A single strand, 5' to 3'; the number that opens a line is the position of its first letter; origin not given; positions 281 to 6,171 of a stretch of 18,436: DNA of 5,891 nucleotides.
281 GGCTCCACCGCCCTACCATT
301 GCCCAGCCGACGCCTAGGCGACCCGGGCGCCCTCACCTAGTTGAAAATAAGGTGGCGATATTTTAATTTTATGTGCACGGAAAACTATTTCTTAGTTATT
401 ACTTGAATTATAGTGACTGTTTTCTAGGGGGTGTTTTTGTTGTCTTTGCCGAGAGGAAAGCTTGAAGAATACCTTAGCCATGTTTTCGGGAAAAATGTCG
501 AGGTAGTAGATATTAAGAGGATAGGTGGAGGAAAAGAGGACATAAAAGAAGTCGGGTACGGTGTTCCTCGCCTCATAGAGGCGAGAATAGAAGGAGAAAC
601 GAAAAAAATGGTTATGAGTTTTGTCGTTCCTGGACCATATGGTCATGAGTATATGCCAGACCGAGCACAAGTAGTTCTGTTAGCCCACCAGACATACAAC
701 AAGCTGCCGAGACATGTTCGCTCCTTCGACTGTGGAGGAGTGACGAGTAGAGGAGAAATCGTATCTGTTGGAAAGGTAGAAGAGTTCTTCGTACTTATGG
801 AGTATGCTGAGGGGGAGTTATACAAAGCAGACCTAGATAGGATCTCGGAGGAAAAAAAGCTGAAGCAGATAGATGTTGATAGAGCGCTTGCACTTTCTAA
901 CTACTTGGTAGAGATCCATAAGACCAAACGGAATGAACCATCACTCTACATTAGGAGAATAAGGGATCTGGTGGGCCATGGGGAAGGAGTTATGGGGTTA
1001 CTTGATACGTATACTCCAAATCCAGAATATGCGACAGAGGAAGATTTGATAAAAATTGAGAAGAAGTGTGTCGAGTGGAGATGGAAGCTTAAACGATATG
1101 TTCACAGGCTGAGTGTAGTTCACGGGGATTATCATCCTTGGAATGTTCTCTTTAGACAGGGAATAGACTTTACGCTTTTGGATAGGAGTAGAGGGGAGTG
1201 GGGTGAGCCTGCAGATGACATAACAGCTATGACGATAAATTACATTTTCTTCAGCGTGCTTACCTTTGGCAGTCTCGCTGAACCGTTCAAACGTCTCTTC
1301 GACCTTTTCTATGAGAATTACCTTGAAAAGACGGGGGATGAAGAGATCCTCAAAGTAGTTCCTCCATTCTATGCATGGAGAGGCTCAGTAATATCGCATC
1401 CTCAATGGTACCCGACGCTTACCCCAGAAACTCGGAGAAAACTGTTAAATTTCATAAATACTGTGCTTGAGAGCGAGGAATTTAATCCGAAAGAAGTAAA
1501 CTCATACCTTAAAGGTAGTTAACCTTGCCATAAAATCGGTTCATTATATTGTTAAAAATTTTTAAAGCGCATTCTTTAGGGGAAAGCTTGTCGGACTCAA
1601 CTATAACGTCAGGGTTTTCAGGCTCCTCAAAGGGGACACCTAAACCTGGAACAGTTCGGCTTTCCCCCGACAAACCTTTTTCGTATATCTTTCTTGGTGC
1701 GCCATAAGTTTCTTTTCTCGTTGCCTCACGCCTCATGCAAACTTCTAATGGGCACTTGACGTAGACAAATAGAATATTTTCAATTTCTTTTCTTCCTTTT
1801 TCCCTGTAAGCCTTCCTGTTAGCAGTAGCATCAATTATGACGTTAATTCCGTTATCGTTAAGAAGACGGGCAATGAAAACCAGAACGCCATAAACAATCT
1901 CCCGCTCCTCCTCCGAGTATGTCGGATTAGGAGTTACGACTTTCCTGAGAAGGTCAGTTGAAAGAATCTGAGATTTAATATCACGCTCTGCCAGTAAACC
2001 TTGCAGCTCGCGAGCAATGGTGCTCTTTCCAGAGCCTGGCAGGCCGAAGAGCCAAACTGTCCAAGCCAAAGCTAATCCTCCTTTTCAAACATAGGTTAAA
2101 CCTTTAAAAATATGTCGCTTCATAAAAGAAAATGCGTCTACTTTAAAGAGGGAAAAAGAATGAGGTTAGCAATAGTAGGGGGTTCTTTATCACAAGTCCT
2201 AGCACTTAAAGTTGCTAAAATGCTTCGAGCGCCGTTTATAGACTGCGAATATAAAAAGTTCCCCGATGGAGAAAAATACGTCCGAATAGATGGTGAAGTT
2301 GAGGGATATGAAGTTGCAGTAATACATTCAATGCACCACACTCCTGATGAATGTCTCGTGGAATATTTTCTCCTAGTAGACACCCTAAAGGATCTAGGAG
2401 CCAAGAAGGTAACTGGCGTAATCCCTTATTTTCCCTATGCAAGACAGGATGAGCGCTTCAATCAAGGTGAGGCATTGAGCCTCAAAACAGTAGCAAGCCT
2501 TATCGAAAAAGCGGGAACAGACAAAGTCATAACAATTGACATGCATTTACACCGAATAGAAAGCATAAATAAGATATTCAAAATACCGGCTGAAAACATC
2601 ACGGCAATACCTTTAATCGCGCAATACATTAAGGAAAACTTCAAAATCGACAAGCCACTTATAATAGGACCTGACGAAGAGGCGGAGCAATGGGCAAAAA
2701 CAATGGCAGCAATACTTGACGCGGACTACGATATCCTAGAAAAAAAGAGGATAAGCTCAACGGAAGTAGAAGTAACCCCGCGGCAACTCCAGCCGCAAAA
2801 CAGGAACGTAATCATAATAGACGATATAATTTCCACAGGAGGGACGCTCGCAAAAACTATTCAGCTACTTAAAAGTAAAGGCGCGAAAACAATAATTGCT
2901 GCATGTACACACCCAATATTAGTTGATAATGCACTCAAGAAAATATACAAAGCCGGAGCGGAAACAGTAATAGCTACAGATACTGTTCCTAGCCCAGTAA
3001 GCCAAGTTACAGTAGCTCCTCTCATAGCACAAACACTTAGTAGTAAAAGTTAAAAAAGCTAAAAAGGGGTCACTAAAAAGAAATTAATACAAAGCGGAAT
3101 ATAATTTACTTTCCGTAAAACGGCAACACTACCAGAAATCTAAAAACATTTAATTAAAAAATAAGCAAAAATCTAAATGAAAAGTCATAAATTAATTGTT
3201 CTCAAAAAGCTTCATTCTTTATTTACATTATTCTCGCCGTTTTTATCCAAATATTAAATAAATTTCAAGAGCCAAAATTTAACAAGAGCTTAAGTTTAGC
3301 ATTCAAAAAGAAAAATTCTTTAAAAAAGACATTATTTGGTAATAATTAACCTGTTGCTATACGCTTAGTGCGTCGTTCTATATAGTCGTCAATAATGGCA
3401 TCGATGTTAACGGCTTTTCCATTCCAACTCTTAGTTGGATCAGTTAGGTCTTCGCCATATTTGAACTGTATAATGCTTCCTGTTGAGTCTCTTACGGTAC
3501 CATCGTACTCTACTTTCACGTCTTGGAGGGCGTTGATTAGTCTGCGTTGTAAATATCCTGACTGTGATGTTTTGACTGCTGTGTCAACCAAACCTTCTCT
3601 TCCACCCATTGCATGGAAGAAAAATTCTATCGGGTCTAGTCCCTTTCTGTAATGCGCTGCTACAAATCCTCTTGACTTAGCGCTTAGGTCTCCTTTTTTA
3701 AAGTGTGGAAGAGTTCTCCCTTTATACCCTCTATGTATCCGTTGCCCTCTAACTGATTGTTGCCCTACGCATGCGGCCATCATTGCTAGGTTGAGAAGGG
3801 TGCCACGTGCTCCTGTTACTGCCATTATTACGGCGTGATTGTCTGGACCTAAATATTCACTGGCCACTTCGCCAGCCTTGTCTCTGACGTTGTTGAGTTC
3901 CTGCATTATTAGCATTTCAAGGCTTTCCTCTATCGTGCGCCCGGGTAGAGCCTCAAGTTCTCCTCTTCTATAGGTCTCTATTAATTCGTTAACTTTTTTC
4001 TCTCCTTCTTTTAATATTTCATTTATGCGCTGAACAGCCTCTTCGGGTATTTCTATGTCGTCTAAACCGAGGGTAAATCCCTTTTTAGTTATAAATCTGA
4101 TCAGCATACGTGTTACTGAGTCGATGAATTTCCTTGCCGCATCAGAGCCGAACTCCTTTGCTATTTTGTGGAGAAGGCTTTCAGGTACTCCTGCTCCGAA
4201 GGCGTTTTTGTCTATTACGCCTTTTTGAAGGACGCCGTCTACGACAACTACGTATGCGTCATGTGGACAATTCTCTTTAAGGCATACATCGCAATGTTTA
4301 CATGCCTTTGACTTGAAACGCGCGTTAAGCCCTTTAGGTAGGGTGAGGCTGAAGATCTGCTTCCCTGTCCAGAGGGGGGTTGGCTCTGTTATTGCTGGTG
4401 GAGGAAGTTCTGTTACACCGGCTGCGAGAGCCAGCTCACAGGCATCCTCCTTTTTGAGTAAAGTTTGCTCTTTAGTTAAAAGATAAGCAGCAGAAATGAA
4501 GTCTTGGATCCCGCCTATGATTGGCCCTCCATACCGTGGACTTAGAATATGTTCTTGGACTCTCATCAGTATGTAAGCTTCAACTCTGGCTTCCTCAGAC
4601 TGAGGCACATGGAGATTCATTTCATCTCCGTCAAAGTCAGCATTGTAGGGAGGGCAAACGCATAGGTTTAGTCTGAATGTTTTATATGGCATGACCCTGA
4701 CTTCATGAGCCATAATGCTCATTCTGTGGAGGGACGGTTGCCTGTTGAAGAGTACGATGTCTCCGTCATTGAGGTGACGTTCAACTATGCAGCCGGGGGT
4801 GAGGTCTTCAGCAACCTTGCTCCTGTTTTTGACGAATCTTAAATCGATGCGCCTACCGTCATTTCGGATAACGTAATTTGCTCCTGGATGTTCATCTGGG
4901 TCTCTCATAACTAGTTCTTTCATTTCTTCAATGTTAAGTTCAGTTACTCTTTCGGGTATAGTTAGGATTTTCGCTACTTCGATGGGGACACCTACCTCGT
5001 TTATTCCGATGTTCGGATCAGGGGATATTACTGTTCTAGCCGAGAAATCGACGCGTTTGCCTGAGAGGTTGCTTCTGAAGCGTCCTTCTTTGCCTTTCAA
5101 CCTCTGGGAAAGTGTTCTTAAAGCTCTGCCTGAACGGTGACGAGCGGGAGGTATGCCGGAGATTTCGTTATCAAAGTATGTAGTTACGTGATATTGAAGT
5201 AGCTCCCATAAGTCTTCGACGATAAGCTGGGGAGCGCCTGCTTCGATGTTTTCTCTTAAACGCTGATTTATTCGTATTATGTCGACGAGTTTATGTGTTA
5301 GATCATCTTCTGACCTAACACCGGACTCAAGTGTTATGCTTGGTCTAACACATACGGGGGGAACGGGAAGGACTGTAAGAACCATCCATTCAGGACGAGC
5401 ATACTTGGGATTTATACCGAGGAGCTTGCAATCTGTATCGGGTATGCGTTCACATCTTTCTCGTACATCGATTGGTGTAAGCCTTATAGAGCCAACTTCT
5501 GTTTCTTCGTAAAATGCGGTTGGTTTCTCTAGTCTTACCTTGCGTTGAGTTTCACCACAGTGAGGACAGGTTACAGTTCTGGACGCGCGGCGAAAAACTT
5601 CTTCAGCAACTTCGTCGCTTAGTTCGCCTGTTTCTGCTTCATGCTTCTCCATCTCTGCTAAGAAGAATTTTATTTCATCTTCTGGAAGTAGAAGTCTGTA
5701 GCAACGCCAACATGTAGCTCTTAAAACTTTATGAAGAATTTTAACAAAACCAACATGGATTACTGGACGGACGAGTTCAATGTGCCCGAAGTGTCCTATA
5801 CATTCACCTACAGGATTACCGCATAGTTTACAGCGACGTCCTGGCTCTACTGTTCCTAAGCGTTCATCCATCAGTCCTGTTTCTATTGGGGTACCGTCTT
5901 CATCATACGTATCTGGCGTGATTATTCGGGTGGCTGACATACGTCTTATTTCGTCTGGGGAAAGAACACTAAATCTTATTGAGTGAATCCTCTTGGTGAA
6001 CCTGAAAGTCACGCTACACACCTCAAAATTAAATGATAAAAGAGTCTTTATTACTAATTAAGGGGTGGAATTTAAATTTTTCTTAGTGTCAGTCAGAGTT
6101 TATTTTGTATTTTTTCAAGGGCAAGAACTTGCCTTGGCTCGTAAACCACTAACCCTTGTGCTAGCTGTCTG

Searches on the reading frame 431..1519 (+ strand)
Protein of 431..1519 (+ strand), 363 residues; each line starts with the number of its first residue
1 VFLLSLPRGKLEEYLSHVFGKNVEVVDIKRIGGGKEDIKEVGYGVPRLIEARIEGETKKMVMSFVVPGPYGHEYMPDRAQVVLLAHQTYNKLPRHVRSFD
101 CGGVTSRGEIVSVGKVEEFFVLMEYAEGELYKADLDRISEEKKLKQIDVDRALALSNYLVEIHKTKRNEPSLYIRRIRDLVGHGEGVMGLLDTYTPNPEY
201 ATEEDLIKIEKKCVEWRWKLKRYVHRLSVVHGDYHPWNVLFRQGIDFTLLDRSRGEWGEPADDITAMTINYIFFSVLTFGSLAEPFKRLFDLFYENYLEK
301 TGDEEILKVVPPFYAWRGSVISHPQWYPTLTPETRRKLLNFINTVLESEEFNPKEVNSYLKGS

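Call 7: search_protein_families(library=pfam, proteins=[window:431-1519:+], max_evalue=0.001)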
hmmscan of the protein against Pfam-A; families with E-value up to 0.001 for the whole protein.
window:431-1519:+ (363 aa): 1 family
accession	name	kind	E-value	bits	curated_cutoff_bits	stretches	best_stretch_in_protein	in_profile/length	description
PF01636.29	APH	-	7.4e-07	29.6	23.2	1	119-267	71-208/239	Phosphotransferase enzyme family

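Call 47: search_protein_families(library=ncbifam, proteins=[window:431-1519:+], max_evalue=0.001)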
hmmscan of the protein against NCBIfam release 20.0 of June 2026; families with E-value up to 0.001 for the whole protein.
window:431-1519:+ (363 aa): 1 family
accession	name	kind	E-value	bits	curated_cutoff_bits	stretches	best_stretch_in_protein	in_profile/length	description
TIGR03724.2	arch_bud32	equivalog_domain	0.00029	20.4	125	0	224-308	101-181/193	KEOPS complex kinase/ATPase Bud32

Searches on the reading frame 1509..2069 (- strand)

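Call 7: search_protein_families(library=pfam, proteins=[window:1509-2069:-], max_evalue=0.001)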
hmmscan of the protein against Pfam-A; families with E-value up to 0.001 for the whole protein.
window:1509-2069:- (186 aa): 6 families
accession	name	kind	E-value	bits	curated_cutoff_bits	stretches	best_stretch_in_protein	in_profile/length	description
PF01583.26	APS_kinase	-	6.5e-28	98.1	21.1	1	3-157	3-151/152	Adenylylsulphate kinase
PF13671.12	AAA_33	-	5.7e-17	62.8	27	1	5-128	2-128/143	AAA domain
PF08433.16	KTI12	-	8.4e-14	52.2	22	1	5-129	4-130/271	Chromatin associated protein KTI12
PF13238.12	AAA_18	-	2.2e-09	38.3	29.4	1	7-121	3-114/128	AAA domain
PF07931.18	CPT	-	5.5e-09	36.5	22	1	5-126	4-131/172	Chloramphenicol phosphotransferase-like protein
PF13207.12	AAA_17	-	3.8e-06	27.6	27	1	8-120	1-124/136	AAA domain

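Call 47: search_protein_families(library=ncbifam, proteins=[window:1509-2069:-], max_evalue=0.001)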
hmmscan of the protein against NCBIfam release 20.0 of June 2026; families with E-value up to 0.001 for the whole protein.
window:1509-2069:- (186 aa): 14 families
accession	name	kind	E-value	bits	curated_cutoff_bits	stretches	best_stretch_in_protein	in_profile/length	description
TIGR00455.1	apsK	equivalog_domain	2.6e-32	112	138.7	1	3-174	19-183/184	adenylyl-sulfate kinase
NF002059.0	PRK00889.1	subfamily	6.8e-30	104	244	1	3-178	6-172/177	adenylyl-sulfate kinase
NF004040.0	PRK05537.1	equivalog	1.1e-24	86.8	669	1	3-177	397-566/572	bifunctional sulfate adenylyltransferase/adenylylsulfate kinase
NF004035.0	PRK05506.1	subfamily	9.4e-24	83.6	715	1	3-177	461-628/632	bifunctional sulfate adenylyltransferase subunit 1/adenylylsulfate kinase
NF004041.0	PRK05541.1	subfamily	9.4e-23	81.1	127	1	3-172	8-167/176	adenylyl-sulfate kinase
NF003013.0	PRK03846.1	subfamily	4.2e-20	72.3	163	1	4-171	30-190/202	adenylyl-sulfate kinase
TIGR03574.1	selen_PSTK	equivalog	5.1e-13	49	290.5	1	7-121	4-119/249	L-seryl-tRNA(Sec) kinase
TIGR01313.1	therm_gnt_kin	subfamily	3.3e-07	30.2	113.75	1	7-122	3-119/164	gluconokinase, GntK/IdnK-type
TIGR04075.1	bacter_Pnkp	equivalog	1.3e-05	23.6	750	1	5-121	11-123/851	polynucleotide kinase-phosphatase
NF008583.0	PRK11545.1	equivalog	2e-05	24.1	265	1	7-122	13-128/177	gluconokinase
TIGR03575.1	selen_PSTK_euk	equivalog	8.9e-05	21.9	382.35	0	7-29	4-27/340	L-seryl-tRNA(Sec) kinase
TIGR01351.1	adk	subfamily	0.00019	21.1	168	1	6-84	3-72/212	adenylate kinase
NF005252.0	PRK06762.1-3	equivalog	0.00022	21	258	1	7-119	16-126/189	hypothetical protein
TIGR02173.1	cyt_kin_arch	equivalog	0.00026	21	102.1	1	7-167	5-161/169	(d)CMP kinase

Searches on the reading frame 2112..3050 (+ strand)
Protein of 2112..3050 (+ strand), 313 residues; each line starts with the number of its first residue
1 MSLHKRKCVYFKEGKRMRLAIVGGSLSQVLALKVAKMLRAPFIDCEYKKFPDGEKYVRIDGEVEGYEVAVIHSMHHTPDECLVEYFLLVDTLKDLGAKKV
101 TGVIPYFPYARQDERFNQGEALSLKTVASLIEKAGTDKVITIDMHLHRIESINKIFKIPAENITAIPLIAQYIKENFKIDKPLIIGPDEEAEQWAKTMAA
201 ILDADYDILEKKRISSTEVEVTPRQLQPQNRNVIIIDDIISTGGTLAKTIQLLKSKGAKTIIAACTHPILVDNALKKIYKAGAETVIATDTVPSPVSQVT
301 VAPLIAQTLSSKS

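Call 7: search_protein_families(library=pfam, proteins=[window:2112-3050:+], max_evalue=0.001)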
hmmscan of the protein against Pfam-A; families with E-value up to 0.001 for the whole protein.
window:2112-3050:+ (313 aa): 5 families
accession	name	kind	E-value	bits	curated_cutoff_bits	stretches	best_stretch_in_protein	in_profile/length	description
PF13793.12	Pribosyltran_N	-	3.5e-31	107.9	25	1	20-135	2-117/117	N-terminal domain of ribose phosphate pyrophosphokinase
PF00156.33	Pribosyltran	-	5.9e-19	68.4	26.3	1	153-267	3-124/158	Phosphoribosyl transferase domain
PF14572.12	Pribosyl_synth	-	4e-10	40.4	27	1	231-300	84-153/184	Phosphoribosyl synthetase-associated domain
PF14681.12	UPRTase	-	2.1e-05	24.5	27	1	222-291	114-181/206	Uracil phosphoribosyltransferase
PF24390.1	PRTase-CE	-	0.0004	20.8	27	1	201-281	80-158/253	PRTase-CE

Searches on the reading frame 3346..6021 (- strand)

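Call 7: search_protein_families(library=pfam, proteins=[window:3346-6021:-], max_evalue=0.001)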
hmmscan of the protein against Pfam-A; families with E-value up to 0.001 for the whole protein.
window:3346-6021:- (891 aa): 5 families
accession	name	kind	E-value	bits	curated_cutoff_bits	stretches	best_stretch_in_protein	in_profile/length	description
PF04997.17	RNA_pol_Rpb1_1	-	1.6e-96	323.8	39.7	1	10-319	2-312/312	RNA polymerase Rpb1, domain 1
PF00623.25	RNA_pol_Rpb1_2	-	1.8e-75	253.2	25.3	1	321-488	1-166/166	RNA polymerase Rpb1, domain 2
PF04983.23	RNA_pol_Rpb1_3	-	1e-46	159.2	28.9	1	491-656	1-162/162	RNA polymerase Rpb1, domain 3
PF05000.22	RNA_pol_Rpb1_4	-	5.6e-33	113.5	24.8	1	681-787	1-107/107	RNA polymerase Rpb1, domain 4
PF04998.22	RNA_pol_Rpb1_5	-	3.7e-30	105.7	28.5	1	794-859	1-66/267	RNA polymerase Rpb1, domain 5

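Call 47: search_protein_families(library=ncbifam, proteins=[window:3346-6021:-], max_evalue=0.001)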
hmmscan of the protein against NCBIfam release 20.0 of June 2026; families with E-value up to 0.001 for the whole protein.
window:3346-6021:- (891 aa): 10 families
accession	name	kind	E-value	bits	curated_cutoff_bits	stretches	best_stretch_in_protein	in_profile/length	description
NF006336.0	PRK08566.1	equivalog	0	1457.4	819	1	8-883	5-880/883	DNA-directed RNA polymerase subunit A'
TIGR02390.1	RNA_pol_rpoA1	equivalog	0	1453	1042.55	1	10-877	2-867/867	DNA-directed RNA polymerase subunit A'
TIGR02386.1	rpoC_TIGR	equivalog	3.4e-88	296.7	963.5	1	61-840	64-777/1147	DNA-directed RNA polymerase subunit beta'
NF011498.0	PRK14906.1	equivalog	1.5e-72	244.6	1437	2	209-524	311-600/1459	DNA-directed RNA polymerase subunit beta'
NF007172.0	PRK09603.1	equivalog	5.3e-64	215.7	5372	1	208-878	1621-2215/2890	DNA-directed RNA polymerase subunit beta/beta'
NF011417.0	PRK14844.1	equivalog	1.9e-56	191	4632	2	208-520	1664-1951/2839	DNA-directed RNA polymerase subunit beta/beta'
NF002729.0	PRK02625.1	equivalog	2.7e-52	178.3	1117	2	208-359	239-389/626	DNA-directed RNA polymerase subunit gamma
TIGR02387.1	rpoC1_cyan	equivalog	7.5e-51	173.4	975.9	2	208-357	233-381/619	DNA-directed RNA polymerase subunit gamma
NF002724.0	PRK02597.1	equivalog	2.3e-16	58.4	1878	1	615-838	22-217/1338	DNA-directed RNA polymerase subunit beta'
TIGR02388.1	rpoC2_cyan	equivalog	1.3e-15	56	467.4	1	616-838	15-209/1230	DNA-directed RNA polymerase subunit beta''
